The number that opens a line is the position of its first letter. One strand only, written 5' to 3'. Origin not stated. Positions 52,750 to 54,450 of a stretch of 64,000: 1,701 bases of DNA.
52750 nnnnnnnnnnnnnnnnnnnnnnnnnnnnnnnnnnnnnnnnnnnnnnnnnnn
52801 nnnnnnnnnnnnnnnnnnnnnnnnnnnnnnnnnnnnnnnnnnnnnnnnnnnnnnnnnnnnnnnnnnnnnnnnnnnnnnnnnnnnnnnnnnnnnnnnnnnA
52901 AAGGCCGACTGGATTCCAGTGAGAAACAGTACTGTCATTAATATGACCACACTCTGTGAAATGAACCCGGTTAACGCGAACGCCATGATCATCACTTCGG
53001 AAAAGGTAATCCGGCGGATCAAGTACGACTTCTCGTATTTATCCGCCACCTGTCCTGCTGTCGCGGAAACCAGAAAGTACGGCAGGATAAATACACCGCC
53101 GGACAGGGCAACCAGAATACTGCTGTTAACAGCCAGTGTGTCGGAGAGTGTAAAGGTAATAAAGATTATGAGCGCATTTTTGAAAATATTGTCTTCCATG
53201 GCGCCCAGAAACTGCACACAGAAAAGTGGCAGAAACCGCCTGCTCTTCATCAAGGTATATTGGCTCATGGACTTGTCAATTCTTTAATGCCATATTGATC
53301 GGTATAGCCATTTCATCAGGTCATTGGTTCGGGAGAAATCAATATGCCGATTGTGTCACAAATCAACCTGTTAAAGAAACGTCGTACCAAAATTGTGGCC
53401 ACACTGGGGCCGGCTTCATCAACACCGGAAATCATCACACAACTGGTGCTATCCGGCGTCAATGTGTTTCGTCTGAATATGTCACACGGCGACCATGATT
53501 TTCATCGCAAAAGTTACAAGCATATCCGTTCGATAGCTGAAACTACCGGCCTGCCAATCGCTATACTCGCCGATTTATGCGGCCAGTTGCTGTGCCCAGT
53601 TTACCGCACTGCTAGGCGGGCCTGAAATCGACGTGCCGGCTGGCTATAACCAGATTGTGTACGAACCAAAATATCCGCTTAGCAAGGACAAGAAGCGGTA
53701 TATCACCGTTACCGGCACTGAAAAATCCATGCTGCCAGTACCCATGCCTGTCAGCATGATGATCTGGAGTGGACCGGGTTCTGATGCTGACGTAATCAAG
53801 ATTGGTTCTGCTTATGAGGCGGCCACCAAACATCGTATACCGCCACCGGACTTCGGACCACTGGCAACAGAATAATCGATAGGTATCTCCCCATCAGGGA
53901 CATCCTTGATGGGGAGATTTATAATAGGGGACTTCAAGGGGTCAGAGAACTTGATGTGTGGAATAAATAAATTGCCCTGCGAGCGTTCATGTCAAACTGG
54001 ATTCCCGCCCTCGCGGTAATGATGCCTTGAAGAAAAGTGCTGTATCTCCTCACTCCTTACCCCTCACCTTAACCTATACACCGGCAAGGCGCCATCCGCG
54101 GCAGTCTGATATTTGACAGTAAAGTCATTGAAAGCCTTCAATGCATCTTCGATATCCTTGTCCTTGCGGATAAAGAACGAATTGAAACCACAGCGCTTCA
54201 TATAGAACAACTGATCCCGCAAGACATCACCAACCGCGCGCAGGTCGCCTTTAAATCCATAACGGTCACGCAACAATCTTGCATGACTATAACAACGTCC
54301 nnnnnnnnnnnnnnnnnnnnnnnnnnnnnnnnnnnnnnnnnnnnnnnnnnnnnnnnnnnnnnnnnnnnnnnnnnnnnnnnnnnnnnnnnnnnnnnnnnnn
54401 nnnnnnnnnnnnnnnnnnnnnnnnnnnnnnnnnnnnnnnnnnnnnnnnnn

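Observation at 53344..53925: Decayed pyruvate kinase gene in a genome that keeps pckG, pgi and a cbbY-like gene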

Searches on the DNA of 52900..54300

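Call 55: search_rna_families(source=window, start=52900, end=54300, threshold=evalue, max_evalue=1)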
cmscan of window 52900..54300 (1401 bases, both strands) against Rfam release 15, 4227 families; matches with E-value up to 1: 0.
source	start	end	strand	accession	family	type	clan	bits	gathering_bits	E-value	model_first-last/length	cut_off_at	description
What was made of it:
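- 53885..53918 (+): Hairpin downstream of the amidase stop: 15-bp stem, 4-nt loop, followed by UUAUAAU. No Rfam family matches in 52900-54300 (call 55).
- Tried and rejected: Rfam (call 55): no RNA family in 52900-54300.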
